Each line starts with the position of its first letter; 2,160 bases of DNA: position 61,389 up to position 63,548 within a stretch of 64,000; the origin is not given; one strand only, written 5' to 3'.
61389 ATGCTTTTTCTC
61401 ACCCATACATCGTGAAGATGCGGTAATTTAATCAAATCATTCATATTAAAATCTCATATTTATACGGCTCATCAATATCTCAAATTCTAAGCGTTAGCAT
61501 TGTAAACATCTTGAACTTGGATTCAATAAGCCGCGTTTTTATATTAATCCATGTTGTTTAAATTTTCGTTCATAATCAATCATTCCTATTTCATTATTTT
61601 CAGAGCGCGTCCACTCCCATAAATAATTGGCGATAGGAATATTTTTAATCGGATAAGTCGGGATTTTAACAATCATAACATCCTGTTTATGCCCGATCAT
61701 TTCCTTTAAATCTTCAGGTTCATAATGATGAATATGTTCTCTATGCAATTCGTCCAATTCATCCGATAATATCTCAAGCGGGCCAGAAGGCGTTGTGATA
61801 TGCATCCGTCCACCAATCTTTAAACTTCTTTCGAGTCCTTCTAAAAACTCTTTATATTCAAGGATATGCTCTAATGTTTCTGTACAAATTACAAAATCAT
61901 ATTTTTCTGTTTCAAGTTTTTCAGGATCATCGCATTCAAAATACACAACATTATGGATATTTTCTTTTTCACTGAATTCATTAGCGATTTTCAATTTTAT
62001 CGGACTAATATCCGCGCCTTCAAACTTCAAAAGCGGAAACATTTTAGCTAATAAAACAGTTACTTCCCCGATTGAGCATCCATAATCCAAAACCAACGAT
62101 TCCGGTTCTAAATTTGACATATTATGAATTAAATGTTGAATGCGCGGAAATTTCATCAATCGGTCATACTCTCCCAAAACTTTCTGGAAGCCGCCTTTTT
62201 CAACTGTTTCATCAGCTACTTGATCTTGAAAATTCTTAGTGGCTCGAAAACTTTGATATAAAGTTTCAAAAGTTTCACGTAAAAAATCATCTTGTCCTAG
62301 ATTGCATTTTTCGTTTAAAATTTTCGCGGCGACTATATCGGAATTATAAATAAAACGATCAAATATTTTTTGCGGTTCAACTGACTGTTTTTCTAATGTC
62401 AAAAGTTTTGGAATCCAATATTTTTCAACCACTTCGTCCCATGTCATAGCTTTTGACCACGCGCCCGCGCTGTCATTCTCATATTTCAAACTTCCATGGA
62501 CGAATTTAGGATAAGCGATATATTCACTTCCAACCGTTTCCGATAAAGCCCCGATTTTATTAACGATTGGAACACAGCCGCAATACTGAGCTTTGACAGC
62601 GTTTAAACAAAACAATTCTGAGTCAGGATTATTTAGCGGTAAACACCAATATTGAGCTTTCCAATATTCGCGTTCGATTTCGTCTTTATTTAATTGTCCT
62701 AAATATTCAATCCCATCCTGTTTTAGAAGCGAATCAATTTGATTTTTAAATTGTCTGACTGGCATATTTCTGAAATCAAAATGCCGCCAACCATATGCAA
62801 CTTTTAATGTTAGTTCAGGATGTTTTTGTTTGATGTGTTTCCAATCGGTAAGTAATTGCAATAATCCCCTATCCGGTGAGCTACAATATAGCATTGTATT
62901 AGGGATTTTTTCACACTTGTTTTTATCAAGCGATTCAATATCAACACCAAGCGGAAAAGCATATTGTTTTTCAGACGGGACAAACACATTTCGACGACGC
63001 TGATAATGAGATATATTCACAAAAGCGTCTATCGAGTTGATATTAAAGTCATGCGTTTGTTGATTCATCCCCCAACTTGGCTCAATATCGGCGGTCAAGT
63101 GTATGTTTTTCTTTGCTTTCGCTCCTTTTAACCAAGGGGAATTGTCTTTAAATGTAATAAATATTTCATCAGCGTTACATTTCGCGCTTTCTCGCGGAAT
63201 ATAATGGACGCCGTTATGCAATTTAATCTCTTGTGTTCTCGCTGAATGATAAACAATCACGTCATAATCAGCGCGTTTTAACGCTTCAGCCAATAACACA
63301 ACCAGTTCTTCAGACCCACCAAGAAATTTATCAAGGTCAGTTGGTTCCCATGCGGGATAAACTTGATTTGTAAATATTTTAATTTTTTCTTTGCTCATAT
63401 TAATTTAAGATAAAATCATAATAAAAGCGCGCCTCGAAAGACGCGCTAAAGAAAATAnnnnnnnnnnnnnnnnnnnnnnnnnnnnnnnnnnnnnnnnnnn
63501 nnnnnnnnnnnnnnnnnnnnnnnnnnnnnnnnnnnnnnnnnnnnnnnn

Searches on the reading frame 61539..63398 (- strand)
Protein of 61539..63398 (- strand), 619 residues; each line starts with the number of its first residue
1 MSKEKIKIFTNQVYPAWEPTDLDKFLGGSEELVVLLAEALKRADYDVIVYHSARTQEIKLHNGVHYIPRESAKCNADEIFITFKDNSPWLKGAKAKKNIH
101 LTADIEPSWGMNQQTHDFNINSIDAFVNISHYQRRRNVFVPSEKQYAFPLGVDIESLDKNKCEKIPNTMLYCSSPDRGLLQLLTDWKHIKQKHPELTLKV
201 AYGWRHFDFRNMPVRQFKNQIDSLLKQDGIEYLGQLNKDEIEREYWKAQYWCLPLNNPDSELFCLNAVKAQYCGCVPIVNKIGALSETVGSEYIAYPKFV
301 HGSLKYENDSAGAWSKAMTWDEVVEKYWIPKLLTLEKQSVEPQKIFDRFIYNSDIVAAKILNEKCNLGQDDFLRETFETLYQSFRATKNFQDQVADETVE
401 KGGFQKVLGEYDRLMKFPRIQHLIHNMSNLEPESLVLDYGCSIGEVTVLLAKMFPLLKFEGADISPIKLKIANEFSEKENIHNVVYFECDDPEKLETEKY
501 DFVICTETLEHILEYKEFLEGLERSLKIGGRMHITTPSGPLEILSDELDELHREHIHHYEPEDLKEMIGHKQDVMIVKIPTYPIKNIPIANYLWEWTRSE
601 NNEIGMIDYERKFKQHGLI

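Call 8: search_protein_families(library=pfam, proteins=[window:61539-63398:-], max_evalue=0.01)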
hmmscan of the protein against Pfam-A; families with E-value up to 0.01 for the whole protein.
window:61539-63398:- (619 aa): 12 families
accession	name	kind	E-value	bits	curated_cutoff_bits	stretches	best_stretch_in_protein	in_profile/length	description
PF13489.12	Methyltransf_23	-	1.1e-16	61.5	27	1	418-567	7-153/164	Methyltransferase domain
PF13847.12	Methyltransf_31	-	4.2e-15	56.1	27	1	435-549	6-119/145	Methyltransferase domain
PF08242.18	Methyltransf_12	-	6.3e-13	49.7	30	1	437-531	1-97/98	Methyltransferase domain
PF13649.12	Methyltransf_25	-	5.6e-12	46.6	27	1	436-530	1-97/97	Methyltransferase domain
PF08241.18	Methyltransf_11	-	7.9e-12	46.1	21.2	1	437-532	1-93/95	Methyltransferase domain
PF00534.26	Glycos_transf_1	-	1.1e-09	38.5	26.4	1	175-308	26-143/172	Glycosyl transferases group 1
PF05175.20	MTS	-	2.8e-06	27.5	23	1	423-533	23-137/170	Methyltransferase small domain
PF02390.23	Methyltransf_4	-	4.2e-06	26.8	24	1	434-495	3-64/173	Putative methyltransferase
PF01209.24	Ubie_methyltran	-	1.3e-05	25.1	20.1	1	421-538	36-155/233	ubiE/COQ5 methyltransferase family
PF13692.12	Glyco_trans_1_4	-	2.6e-05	25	27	1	176-302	14-121/142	Glycosyl transferases group 1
PF02353.26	CMAS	-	5.6e-05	23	27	1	424-536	54-166/273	Mycolic acid cyclopropane synthetase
PF05401.17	NodS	-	0.007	16.7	24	0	434-520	45-127/201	Nodulation protein S (NodS)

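Call 23: find_encoding_contigs(protein=window:61539-63398:-, flank=10000, max_places=4)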
Protein window:61539-63398:- (619 aa): 2 contigs read that carry it; 1 place shown.
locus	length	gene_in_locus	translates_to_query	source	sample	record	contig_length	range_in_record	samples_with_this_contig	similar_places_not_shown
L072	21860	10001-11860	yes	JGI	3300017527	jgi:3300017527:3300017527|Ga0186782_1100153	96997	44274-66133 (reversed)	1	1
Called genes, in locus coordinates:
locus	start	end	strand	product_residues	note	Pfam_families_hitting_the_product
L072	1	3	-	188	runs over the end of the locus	-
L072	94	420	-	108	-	-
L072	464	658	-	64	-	-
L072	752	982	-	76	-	-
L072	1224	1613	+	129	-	PF16677:GP3_package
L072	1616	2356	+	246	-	-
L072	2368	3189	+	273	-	PF17289:Terminase_6C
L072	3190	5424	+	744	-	PF06074:Portal_Mu, PF04233:Phage_Mu_F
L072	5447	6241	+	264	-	-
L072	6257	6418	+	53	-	-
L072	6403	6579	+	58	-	-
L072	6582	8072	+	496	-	-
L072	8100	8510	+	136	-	-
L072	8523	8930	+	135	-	-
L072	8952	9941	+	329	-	-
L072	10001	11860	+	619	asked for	PF00534:Glycos_transf_1, PF01209:Ubie_methyltran (weak), PF05175:MTS (weak), PF13489:Methyltransf_23, PF08241:Methyltransf_11, PF08242:Methyltransf_12, PF13649:Methyltransf_25, PF13847:Methyltransf_31, +1 more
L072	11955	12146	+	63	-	-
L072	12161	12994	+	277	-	PF01368:DHH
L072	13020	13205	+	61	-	-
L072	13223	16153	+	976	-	PF13439:Glyco_transf_4, PF00534:Glycos_transf_1, PF13692:Glyco_trans_1_4, PF08241:Methyltransf_11, PF08242:Methyltransf_12, PF13489:Methyltransf_23, PF13649:Methyltransf_25, PF13847:Methyltransf_31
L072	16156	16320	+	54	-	-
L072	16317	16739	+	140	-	-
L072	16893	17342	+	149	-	-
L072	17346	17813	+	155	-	-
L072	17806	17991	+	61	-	-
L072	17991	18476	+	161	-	-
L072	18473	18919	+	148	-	-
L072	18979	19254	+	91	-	-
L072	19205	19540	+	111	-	PF26760:Lockin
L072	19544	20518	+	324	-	PF18906:Phage_tube_2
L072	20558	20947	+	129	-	-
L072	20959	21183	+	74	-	-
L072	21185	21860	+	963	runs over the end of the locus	PF10145:PhageMin_Tail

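Call 32: list_cluster_members(proteins=[L072:94-420:-])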
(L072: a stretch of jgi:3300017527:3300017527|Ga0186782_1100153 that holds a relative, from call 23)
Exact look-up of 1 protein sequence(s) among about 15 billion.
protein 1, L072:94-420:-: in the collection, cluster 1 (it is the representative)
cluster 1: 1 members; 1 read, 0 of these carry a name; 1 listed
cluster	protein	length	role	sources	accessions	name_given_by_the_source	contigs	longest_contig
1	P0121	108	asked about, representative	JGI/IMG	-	-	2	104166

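Call 33: find_encoding_contigs(protein=P0121, flank=10000, max_places=4)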
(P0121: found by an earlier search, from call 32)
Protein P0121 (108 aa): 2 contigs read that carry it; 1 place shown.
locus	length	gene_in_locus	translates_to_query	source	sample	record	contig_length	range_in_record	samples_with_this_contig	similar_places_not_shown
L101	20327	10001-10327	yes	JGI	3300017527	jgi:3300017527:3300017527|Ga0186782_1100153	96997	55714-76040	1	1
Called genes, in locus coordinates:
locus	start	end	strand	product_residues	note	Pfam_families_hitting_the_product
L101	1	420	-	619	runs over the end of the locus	PF00534:Glycos_transf_1, PF01209:Ubie_methyltran (weak), PF05175:MTS (weak), PF13489:Methyltransf_23, PF08241:Methyltransf_11, PF08242:Methyltransf_12, PF13649:Methyltransf_25, PF13847:Methyltransf_31, +1 more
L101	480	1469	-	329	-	-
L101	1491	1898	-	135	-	-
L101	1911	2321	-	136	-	-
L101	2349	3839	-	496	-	-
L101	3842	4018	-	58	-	-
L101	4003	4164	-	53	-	-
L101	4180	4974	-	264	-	-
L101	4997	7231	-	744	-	PF06074:Portal_Mu, PF04233:Phage_Mu_F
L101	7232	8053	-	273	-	PF17289:Terminase_6C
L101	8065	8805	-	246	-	-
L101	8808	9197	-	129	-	PF16677:GP3_package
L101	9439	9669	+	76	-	-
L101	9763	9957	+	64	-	-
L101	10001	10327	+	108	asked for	-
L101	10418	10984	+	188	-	-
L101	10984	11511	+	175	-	-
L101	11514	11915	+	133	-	-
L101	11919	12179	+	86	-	-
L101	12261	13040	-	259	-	PF02511:Thy1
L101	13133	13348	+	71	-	-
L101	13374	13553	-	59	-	-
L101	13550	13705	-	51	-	-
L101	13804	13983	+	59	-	-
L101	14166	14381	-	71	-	-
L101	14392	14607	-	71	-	-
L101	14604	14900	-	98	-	-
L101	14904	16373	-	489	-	PF00117:GATase, PF07722:Peptidase_C26 (faint), PF02540:NAD_synthase (faint), PF03054:tRNA_Me_trans (faint), PF00958:GMP_synt_C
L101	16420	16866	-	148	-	-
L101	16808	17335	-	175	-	-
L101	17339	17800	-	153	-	PF00436:SSB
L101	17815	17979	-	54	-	-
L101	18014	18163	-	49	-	-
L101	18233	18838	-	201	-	-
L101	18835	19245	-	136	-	-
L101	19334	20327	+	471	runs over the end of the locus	PF13476:AAA_23 (faint)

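Call 34: list_cluster_members(proteins=[L101:18835-19245:-, L101:18233-18838:-])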
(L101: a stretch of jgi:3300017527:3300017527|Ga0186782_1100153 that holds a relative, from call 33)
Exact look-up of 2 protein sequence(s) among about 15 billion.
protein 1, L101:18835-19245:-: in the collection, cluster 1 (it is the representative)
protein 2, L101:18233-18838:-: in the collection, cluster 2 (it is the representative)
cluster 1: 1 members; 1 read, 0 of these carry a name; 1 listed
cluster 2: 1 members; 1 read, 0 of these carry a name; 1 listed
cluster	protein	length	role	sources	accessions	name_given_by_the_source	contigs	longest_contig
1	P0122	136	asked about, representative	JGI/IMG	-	-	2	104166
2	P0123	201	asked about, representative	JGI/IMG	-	-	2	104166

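Call 35: find_encoding_contigs(protein=P0122, flank=10000, max_places=4)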
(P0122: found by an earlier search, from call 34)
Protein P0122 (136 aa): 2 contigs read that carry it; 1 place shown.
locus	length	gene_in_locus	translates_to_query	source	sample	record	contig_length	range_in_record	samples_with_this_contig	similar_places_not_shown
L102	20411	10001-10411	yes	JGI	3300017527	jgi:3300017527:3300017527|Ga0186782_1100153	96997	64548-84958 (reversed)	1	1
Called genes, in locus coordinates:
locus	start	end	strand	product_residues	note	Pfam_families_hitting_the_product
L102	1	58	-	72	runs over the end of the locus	-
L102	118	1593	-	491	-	PF04851:ResIII, PF00271:Helicase_C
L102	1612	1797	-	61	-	-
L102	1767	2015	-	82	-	-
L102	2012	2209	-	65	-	-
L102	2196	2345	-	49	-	-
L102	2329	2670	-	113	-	-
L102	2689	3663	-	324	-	PF00586:AIRS, PF02769:AIRS_C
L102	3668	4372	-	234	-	PF00149:Metallophos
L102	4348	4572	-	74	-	-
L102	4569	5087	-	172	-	-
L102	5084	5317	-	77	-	-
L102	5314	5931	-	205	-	PF00929:RNase_T (weak)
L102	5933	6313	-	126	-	-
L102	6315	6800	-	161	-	PF00692:dUTPase (faint)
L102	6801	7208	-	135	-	-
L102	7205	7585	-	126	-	-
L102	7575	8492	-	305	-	PF00196:GerE (weak)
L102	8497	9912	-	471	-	PF13476:AAA_23 (faint)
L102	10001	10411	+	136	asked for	-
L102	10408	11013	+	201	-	-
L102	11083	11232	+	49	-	-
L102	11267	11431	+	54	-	-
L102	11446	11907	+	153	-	PF00436:SSB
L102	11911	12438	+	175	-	-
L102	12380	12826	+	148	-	-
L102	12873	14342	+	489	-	PF00117:GATase, PF07722:Peptidase_C26 (faint), PF02540:NAD_synthase (faint), PF03054:tRNA_Me_trans (faint), PF00958:GMP_synt_C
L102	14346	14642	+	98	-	-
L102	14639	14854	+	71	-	-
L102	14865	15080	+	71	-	-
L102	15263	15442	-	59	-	-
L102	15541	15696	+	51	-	-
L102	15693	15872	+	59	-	-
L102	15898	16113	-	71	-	-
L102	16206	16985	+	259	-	PF02511:Thy1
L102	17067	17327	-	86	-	-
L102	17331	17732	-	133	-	-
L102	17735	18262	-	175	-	-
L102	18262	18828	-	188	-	-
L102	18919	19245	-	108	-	-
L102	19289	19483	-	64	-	-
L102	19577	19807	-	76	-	-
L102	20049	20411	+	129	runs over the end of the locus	PF16677:GP3_package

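Call 36: list_cluster_members(proteins=[L102:118-1593:-, L102:7575-8492:-])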
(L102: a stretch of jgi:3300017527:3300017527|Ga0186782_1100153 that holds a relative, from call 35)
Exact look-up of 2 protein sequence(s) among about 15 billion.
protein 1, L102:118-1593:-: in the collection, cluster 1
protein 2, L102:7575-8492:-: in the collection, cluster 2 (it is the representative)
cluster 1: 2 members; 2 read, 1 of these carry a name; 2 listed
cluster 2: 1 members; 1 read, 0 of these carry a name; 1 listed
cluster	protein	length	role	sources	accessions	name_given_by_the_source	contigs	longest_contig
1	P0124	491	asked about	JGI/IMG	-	-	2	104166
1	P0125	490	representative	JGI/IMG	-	superfamily II DNA or RNA helicase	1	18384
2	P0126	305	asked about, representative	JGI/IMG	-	-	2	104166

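Call 37: search_protein_families(library=pfam, proteins=[L102:7575-8492:-, L102:8497-9912:-, L102:7205-7585:-, L102:6801-7208:-, L102:10408-11013:+, L102:10001-10411:+, L102:4569-5087:-, L102:18262-18828:-, L102:17735-18262:-, L102:17331-17732:-], max_evalue=0.05)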
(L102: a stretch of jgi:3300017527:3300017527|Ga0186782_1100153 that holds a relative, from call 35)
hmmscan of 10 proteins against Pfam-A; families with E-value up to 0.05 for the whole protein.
L102:7575-8492:- (305 aa): 8 families
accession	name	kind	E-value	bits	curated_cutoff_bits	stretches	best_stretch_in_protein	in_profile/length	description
PF00196.25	GerE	-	3.4e-07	30.2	23.5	1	24-51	12-39/57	Bacterial regulatory proteins, luxR family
PF13518.12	HTH_28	-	0.00098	19.6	25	1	24-63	8-48/52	Helix-turn-helix domain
PF14988.11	DUF4515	-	0.0042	17.5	24.5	1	226-288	67-129/206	Domain of unknown function (DUF4515)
PF18334.7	XRN1_D2_D3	-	0.0057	16.5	21.8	1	45-92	132-182/228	Exoribonuclease Xrn1 D2/D3 domain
PF13412.12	HTH_24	-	0.0086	16.1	21.9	1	29-51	17-39/48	Winged helix-turn-helix DNA-binding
PF13542.12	HTH_Tnp_ISL3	-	0.025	14.5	27.4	0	33-47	30-44/51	Helix-turn-helix domain of transposase family ISL3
PF25443.1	ANG-1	-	0.026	15.2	28.5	0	257-287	12-42/105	ANG-1-like domain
PF01371.25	Trp_repressor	-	0.033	14.7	27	0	79-115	36-72/88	Trp repressor protein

L102:8497-9912:- (471 aa): 12 families
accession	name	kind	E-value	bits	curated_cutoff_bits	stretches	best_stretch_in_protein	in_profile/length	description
PF13476.12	AAA_23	-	2.1e-05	25.7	27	1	16-250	8-167/201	AAA domain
PF13555.12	AAA_29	-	2.5e-05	24.4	27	1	8-51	2-46/61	P-loop containing region of AAA domain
PF13175.12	AAA_15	-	3.2e-05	24.1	32.1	1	7-353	3-247/374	AAA ATPase domain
PF02463.25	SMC_N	-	4.2e-05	23.5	40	1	17-444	12-197/220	RecF/RecN/SMC N terminal domain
PF13514.12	AAA_27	-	0.0048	16.9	22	1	6-126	2-112/206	AAA domain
PF00005.33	ABC_tran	-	0.01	16.9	25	0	26-120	10-80/137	ABC transporter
PF23986.1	Pam3_gp59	-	0.013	16.3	27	0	233-272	6-44/76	Phage Pam3 gp59 related protein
PF13791.11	Sigma_reg_C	-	0.013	16.1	25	1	318-371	81-134/157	Sigma factor regulator C-terminal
PF00004.35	AAA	-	0.015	16.2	21.2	0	31-74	2-50/131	ATPase family associated with various cellular activities (AAA)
PF13304.12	AAA_21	-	0.016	15.7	27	1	30-49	2-21/304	AAA domain, putative AbiEii toxin, Type IV TA system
PF25201.1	nSTAND6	-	0.017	15.6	27.7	0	232-273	90-131/148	Novel STAND NTPase 6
PF03193.22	RsgA_GTPase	-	0.049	13.9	30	1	11-49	90-128/174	RsgA GTPase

L102:7205-7585:- (126 aa): 1 family
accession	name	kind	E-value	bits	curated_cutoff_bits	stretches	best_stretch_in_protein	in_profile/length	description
PF08774.17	VRR_NUC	-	0.0015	19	23.8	1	52-101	59-111/116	VRR-NUC domain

L102:6801-7208:- (135 aa): 0 families

L102:10408-11013:+ (201 aa): 1 family
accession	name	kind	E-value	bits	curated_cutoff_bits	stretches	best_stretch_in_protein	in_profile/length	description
PF02026.21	RyR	-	0.0014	19.2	27.4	1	49-83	48-82/91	RyR domain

L102:10001-10411:+ (136 aa): 0 families

L102:4569-5087:- (172 aa): 2 families
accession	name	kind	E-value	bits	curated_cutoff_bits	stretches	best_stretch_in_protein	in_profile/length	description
PF18551.6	TackOD1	-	0.004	17.2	32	1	85-166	34-113/188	Thaumarchaeal output domain 1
PF10058.14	Zn_ribbon_10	-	0.0047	17.1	24.2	1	134-167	17-51/54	ER junction formation factor lunapark, zinc ribbon finger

L102:18262-18828:- (188 aa): 1 family
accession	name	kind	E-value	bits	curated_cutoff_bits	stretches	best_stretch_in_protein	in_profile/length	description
PF05531.17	NPV_P10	-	0.0046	17.9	29.8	0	25-77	13-64/75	Nucleopolyhedrovirus P10 protein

L102:17735-18262:- (175 aa): 0 families

L102:17331-17732:- (133 aa): 0 families

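Call 38: find_encoding_contigs(protein=P0124, flank=10000, max_places=4)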
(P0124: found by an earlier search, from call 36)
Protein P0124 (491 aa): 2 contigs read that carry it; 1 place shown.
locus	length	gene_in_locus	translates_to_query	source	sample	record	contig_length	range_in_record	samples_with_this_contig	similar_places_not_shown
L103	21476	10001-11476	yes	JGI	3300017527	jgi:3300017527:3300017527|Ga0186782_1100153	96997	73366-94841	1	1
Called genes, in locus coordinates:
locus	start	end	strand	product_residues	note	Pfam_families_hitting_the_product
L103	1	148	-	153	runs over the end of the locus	PF00436:SSB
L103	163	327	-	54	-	-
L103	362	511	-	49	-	-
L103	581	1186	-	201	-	-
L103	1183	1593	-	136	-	-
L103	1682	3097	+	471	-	PF13476:AAA_23 (faint)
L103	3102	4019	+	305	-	PF00196:GerE (weak)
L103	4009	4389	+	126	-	-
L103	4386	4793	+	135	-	-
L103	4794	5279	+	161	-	PF00692:dUTPase (faint)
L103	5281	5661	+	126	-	-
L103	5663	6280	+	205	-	PF00929:RNase_T (weak)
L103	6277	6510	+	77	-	-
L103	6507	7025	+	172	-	-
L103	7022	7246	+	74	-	-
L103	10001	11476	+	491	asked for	PF04851:ResIII, PF00271:Helicase_C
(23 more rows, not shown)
